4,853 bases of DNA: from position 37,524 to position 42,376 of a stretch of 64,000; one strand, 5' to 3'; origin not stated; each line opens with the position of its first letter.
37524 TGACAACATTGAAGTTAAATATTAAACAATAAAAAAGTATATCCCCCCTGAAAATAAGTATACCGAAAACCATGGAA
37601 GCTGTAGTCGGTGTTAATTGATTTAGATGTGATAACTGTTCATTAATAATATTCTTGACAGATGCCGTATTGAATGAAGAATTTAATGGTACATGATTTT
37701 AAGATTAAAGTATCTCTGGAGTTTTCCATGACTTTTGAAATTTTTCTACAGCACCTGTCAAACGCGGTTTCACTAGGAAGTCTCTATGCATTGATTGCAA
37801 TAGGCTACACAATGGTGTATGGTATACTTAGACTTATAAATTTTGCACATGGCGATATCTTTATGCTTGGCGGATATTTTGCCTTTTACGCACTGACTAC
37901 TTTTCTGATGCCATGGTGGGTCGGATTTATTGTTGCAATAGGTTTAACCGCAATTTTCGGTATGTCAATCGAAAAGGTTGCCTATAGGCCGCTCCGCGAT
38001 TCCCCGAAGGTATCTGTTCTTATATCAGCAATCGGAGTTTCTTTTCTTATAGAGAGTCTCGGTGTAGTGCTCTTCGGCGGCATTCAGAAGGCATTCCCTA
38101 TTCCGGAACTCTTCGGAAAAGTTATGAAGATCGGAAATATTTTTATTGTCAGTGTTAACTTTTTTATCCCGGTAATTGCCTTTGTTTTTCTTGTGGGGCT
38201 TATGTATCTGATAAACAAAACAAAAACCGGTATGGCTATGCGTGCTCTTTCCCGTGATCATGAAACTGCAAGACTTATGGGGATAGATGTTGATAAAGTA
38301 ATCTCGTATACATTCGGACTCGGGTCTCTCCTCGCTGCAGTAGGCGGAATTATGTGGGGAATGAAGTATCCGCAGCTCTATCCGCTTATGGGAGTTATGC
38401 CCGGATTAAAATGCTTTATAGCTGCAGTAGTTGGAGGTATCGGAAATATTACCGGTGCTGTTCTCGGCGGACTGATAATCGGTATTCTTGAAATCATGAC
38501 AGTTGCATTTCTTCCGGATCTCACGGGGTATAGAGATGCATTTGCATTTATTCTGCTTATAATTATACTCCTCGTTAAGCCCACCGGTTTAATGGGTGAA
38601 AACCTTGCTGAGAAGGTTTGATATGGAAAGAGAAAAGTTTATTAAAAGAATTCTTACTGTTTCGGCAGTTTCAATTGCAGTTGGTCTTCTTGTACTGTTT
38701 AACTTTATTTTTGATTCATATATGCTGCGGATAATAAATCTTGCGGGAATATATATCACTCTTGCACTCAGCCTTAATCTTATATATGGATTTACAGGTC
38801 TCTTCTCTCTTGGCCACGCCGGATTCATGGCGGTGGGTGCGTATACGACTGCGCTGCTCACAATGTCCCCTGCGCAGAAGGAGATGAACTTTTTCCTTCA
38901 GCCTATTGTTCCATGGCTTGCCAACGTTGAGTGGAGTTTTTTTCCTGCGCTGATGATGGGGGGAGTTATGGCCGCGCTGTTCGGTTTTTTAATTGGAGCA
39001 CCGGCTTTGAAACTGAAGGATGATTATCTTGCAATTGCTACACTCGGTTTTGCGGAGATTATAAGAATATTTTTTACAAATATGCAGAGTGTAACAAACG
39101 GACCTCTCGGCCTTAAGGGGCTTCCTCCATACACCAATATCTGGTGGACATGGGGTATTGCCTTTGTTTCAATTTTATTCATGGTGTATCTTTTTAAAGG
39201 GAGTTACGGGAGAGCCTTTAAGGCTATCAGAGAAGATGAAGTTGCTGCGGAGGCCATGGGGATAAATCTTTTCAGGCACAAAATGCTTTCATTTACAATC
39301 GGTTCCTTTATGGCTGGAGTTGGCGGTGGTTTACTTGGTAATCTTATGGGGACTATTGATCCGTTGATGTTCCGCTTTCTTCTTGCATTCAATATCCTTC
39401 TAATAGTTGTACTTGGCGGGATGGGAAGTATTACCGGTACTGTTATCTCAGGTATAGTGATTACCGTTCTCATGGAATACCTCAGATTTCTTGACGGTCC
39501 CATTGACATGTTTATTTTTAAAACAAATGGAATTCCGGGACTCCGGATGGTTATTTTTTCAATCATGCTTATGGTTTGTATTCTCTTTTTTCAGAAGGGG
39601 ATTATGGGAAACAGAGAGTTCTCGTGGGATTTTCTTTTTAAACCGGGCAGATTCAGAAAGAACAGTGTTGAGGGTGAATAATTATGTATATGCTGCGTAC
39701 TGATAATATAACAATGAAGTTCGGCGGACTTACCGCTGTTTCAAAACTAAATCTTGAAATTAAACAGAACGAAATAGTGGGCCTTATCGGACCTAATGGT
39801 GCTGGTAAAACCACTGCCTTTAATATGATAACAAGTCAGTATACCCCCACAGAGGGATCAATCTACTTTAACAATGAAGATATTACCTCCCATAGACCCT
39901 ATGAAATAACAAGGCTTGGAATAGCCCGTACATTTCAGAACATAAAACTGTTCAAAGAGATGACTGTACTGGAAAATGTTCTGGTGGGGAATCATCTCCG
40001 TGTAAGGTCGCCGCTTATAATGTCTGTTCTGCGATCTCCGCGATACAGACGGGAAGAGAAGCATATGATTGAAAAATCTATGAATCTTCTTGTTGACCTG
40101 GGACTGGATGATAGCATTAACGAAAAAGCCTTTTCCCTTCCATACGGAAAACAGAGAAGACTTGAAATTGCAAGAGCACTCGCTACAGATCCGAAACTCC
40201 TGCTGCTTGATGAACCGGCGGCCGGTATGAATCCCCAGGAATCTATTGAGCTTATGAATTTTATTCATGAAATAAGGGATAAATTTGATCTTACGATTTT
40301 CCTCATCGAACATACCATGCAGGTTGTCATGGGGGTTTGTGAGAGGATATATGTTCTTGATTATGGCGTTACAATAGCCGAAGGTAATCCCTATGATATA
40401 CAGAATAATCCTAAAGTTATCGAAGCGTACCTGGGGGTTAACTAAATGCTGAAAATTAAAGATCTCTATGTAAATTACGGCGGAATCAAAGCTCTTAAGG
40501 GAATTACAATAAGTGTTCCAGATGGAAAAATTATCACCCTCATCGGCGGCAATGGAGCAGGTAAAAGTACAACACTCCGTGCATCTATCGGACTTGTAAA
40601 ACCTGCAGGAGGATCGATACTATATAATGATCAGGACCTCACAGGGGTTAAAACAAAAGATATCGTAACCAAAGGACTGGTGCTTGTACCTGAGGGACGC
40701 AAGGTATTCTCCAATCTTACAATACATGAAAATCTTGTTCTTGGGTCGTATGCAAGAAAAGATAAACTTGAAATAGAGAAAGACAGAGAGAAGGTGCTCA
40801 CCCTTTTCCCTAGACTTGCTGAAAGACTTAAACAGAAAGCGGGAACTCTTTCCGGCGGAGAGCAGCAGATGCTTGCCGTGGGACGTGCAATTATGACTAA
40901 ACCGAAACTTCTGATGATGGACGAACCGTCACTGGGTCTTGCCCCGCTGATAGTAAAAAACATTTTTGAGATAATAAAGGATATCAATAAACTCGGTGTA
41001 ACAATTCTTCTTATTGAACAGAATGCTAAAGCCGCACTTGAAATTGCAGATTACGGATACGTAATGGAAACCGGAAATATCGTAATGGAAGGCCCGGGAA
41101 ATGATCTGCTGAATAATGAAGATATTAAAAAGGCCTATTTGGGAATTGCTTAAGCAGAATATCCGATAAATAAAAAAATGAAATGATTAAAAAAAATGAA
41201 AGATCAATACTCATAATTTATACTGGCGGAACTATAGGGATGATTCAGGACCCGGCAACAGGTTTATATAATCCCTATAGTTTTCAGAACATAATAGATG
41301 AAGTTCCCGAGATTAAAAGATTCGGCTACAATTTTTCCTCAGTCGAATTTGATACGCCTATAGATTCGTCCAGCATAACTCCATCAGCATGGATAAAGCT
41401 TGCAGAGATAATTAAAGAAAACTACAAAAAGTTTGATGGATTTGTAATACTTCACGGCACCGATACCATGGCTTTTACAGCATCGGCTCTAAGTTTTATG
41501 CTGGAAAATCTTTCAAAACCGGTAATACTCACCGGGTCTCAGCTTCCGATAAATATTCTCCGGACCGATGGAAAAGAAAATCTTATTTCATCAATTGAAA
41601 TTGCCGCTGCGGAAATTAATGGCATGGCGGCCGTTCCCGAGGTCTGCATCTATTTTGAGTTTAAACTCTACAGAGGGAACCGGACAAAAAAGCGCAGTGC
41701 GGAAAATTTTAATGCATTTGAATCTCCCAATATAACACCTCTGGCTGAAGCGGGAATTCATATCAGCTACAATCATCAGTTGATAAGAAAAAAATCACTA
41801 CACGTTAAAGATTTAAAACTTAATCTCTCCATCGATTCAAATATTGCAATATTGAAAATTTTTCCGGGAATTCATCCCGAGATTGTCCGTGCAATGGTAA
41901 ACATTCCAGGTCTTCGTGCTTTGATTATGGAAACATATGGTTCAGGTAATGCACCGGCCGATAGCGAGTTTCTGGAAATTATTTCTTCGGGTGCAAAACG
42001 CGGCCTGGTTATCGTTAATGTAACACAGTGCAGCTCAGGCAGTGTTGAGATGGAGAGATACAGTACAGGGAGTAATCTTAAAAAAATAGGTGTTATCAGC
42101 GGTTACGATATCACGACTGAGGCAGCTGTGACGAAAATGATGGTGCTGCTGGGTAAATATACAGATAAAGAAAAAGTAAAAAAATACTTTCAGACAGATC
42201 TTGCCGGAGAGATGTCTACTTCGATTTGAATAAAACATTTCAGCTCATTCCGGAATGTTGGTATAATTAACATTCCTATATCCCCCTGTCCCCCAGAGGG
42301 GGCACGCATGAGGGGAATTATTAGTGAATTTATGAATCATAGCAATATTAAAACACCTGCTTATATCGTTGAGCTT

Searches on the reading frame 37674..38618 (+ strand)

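Call 15: search_protein_families(library=pfam, proteins=[window:37674-38618:+], max_evalue=0.001)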
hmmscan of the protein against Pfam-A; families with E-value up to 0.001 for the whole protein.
window:37674-38618:+ (315 aa): 1 family
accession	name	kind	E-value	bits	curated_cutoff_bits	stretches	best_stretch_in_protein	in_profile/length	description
PF02653.21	BPD_transp_2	-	1.7e-45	155.7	26.8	1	29-299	3-269/269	Branched-chain amino acid transport system / permease component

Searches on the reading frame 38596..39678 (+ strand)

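Call 15: search_protein_families(library=pfam, proteins=[window:38596-39678:+], max_evalue=0.001)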
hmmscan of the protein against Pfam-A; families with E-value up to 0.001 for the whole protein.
window:38596-39678:+ (361 aa): 1 family
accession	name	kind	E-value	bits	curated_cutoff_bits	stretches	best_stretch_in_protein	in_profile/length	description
PF02653.21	BPD_transp_2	-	2.1e-44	152.1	26.8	1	43-326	2-266/269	Branched-chain amino acid transport system / permease component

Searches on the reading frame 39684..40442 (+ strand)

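Call 15: search_protein_families(library=pfam, proteins=[window:39684-40442:+], max_evalue=0.001)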
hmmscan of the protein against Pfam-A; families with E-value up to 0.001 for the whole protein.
window:39684-40442:+ (253 aa): 5 families
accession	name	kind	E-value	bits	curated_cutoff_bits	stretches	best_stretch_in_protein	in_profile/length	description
PF00005.33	ABC_tran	-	1.5e-33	116.8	25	1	20-179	2-136/137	ABC transporter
PF12399.14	BCA_ABC_TP_C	-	2e-09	37.3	25.5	1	230-252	2-24/27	Branched-chain amino acid ATP-binding cassette transporter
PF13304.12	AAA_21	-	2.5e-06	28.2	27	0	115-192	208-281/304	AAA domain, putative AbiEii toxin, Type IV TA system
PF13401.12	AAA_22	-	0.00028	21.7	27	0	29-208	5-121/130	AAA domain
PF13173.12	AAA_14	-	0.00043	20.7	27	0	29-86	2-56/129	AAA domain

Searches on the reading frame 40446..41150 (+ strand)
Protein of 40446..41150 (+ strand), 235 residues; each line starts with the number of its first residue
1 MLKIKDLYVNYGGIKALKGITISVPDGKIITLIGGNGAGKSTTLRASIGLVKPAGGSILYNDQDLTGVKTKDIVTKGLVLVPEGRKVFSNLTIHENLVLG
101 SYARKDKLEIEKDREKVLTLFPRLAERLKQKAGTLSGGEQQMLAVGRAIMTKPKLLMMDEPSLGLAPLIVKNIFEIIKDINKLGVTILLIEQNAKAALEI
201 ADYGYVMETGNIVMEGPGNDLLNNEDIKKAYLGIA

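Call 15: search_protein_families(library=pfam, proteins=[window:40446-41150:+], max_evalue=0.001)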
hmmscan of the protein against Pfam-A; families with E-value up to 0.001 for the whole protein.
window:40446-41150:+ (235 aa): 3 families
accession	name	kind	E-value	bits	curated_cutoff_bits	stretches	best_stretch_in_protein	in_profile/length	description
PF00005.33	ABC_tran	-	1.4e-29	103.9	25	1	17-162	1-136/137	ABC transporter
PF13304.12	AAA_21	-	5.2e-08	33.8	27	0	132-189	235-295/304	AAA domain, putative AbiEii toxin, Type IV TA system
PF13555.12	AAA_29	-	0.0004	20.5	27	1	10-61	8-55/61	P-loop containing region of AAA domain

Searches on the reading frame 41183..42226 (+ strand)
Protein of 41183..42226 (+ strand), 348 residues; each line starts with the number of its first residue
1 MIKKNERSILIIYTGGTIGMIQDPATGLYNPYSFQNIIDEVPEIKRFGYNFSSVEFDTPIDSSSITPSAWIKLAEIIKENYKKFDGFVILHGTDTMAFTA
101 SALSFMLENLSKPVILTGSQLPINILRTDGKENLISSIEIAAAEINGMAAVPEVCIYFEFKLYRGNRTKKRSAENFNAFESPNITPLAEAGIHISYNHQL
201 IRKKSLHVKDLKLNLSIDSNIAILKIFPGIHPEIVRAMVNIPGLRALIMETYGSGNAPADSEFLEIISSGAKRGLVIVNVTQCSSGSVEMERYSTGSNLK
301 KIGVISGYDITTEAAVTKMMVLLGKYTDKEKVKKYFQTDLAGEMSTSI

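Call 99: search_protein_families(library=pfam, proteins=[window:41183-42226:+], max_evalue=0.0001)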
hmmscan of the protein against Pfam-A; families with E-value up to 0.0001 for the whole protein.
window:41183-42226:+ (348 aa): 2 families
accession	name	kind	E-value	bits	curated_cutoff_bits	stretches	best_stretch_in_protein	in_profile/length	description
PF00710.25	Asparaginase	-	1.9e-61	207.4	22.5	1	9-200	2-191/193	Asparaginase, N-terminal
PF17763.6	Asparaginase_C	-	1.8e-34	118.6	34.6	1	220-336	1-114/114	Glutaminase/Asparaginase C-terminal domain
